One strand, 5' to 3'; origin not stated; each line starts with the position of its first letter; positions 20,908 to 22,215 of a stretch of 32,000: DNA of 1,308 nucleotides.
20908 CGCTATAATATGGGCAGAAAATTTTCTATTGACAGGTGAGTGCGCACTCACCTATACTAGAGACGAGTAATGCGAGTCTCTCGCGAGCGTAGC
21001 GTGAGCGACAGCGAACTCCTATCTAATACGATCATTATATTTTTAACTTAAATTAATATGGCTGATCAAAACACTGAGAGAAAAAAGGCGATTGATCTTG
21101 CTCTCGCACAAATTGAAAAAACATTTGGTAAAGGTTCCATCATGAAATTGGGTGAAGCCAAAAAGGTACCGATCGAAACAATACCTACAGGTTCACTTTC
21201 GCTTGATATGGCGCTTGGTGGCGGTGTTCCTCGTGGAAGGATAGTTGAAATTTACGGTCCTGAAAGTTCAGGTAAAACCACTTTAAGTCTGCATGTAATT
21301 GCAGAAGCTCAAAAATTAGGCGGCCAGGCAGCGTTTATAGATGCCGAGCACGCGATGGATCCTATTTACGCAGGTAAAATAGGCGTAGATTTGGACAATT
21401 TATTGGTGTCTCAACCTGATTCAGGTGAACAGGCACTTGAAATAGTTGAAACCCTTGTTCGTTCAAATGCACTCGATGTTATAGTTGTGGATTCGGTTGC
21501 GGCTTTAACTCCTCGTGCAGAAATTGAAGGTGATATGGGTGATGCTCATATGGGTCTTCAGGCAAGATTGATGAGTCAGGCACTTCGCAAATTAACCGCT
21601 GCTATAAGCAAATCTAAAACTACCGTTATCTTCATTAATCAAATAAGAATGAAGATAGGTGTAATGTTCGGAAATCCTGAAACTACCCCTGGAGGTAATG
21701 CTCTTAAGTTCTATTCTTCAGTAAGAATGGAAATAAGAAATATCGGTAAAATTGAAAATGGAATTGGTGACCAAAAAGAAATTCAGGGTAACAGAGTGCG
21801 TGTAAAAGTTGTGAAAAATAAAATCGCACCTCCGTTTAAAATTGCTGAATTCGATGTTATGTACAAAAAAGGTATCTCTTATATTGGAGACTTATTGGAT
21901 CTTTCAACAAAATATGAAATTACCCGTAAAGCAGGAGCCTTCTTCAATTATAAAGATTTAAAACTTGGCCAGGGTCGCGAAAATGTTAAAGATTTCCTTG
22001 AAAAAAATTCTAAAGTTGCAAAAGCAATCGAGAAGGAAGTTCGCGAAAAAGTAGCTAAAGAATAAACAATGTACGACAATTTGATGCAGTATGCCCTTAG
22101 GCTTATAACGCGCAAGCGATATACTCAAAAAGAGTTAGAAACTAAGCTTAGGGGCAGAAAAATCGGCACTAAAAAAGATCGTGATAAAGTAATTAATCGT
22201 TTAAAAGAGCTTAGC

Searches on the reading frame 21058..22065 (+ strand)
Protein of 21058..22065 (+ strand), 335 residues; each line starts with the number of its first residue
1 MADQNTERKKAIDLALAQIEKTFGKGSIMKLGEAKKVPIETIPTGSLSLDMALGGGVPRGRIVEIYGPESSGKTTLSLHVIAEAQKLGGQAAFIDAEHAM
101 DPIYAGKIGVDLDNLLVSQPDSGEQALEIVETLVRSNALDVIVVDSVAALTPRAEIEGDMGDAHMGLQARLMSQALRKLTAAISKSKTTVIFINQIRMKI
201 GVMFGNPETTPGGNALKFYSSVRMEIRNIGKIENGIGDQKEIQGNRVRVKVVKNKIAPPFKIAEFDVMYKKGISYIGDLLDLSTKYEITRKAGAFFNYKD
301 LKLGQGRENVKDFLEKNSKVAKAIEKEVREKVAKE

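Call 57: search_protein_families(library=pfam, proteins=[window:21058-22065:+], max_evalue=0.001)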
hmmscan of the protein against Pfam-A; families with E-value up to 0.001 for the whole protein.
window:21058-22065:+ (335 aa): 8 families
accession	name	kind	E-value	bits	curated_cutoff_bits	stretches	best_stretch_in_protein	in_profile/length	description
PF00154.27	RecA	-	3.7e-137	456.4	27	1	10-274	1-262/262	recA bacterial DNA recombination protein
PF21096.2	RecA_C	-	4.1e-20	72.1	27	1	277-332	1-56/57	RecA C-terminal domain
PF08423.17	Rad51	-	3.5e-12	46.6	22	1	41-228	7-211/244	Rad51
PF06745.19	ATPase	-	4.1e-10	39.9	26.6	1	42-198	1-166/231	KaiC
PF13479.12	AAA_24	-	7.4e-06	26.4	27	1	63-155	5-83/195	AAA domain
PF01637.24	ATPase_2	-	9.9e-06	25.9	33.2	1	61-192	21-115/225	ATPase domain predominantly from Archaea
PF13191.12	AAA_16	-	0.00049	21.1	32.6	1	58-195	20-140/167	AAA ATPase domain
PF13481.12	AAA_25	-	0.00094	19.3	27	0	52-85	25-58/195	AAA domain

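Call 68: list_cluster_members(proteins=[window:21058-22065:+, window:22587-23852:+, window:13788-16379:+, window:11106-12653:-, window:3621-4868:+, window:4896-5516:-, window:5506-5760:-, window:23909-25639:+, window:10745-11083:-, window:12717-13667:-])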
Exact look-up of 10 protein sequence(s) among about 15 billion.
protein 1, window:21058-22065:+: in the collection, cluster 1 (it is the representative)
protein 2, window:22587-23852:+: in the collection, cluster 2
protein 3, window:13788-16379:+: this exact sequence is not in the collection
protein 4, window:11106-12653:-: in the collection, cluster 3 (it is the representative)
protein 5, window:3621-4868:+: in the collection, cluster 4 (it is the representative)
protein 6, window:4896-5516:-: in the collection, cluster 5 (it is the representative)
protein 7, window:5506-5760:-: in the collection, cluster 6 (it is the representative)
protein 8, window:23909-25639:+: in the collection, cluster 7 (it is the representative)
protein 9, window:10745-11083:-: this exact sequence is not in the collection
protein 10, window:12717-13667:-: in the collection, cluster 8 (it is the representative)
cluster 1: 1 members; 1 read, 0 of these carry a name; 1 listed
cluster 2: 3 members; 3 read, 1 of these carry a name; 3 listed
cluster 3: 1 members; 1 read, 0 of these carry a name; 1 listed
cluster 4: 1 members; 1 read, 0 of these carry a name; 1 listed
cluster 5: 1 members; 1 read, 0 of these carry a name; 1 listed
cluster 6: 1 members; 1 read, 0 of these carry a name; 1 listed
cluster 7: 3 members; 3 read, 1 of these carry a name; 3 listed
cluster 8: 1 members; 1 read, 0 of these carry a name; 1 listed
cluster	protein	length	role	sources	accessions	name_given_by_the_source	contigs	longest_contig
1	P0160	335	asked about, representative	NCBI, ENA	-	-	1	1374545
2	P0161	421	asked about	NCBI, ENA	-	-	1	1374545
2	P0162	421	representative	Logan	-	-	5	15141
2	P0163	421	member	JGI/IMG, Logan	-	N utilization substance protein A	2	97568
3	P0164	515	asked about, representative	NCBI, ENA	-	-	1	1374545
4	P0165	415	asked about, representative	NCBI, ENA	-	-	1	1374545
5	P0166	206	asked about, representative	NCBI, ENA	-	-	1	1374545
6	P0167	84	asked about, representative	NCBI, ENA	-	-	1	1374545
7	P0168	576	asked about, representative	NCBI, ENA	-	-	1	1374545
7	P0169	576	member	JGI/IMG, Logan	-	type IV pilus assembly protein PilB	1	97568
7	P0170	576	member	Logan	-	-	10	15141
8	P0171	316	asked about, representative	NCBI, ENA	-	-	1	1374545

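Call 69: find_homologous_proteins(query=window:21058-22065:+, max_evalue=1e-50)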
Query window:21058-22065:+ (335 aa): 8000 proteins with E <= 1e-50 among 8000 candidates; the best 120 are listed.
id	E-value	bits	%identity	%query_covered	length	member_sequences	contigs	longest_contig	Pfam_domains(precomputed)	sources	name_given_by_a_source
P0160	1.5e-209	713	100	100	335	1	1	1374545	PF06745.20,PF13479.13,PF08423.18,PF00154.28,PF21096.3,PF01637.25,PF27531.1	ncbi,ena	-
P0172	1.4e-206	703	98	100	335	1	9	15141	PF06745.20,PF08423.18,PF00154.28,PF21096.3,PF01637.25,PF27531.1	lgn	-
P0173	9.1e-204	694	96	100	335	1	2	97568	PF06745.20,PF08423.18,PF00154.28,PF21096.3,PF01637.25,PF27531.1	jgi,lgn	jgi:recombination protein RecA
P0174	1.2e-198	677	93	100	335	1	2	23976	PF06745.20,PF08423.18,PF00154.28,PF21096.3,PF27531.1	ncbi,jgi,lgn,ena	-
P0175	2.5e-193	660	91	100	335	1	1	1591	PF06745.20,PF08423.18,PF00154.28,PF21096.3,PF27531.1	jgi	-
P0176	8.3e-190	648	88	100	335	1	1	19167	PF06745.20,PF08423.18,PF00154.28,PF21096.3,PF01637.25,PF27531.1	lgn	-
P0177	1.3e-187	641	88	100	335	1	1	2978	PF06745.20,PF13479.13,PF08423.18,PF00154.28,PF21096.3,PF01637.25,PF27531.1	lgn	-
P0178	6.3e-187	639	88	100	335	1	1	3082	PF06745.20,PF13479.13,PF08423.18,PF00154.28,PF21096.3,PF01637.25,PF27531.1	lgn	-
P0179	6.7e-187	638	88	100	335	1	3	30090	PF06745.20,PF08423.18,PF00154.28,PF21096.3,PF01637.25,PF27531.1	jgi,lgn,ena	-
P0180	2.2e-186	637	87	100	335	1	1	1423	PF06745.20,PF08423.18,PF00154.28,PF21096.3,PF01637.25,PF27531.1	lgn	-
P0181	3.9e-186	636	87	100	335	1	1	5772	PF06745.20,PF08423.18,PF00154.28,PF21096.3,PF01637.25,PF27531.1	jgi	jgi:recombination protein RecA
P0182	9.5e-186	635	87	100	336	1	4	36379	PF06745.20,PF08423.18,PF00154.28,PF21096.3,PF01637.25,PF27531.1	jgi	-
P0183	3.9e-185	633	86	100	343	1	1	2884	PF06745.20,PF08423.18,PF00154.28,PF21096.3,PF01637.25,PF27531.1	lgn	-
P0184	5.6e-185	632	88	100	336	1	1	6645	PF06745.20,PF08423.18,PF00154.28,PF21096.3,PF01637.25,PF27531.1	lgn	-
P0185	9.7e-185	631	86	100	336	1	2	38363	PF06745.20,PF08423.18,PF00154.28,PF21096.3,PF01637.25,PF27531.1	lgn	-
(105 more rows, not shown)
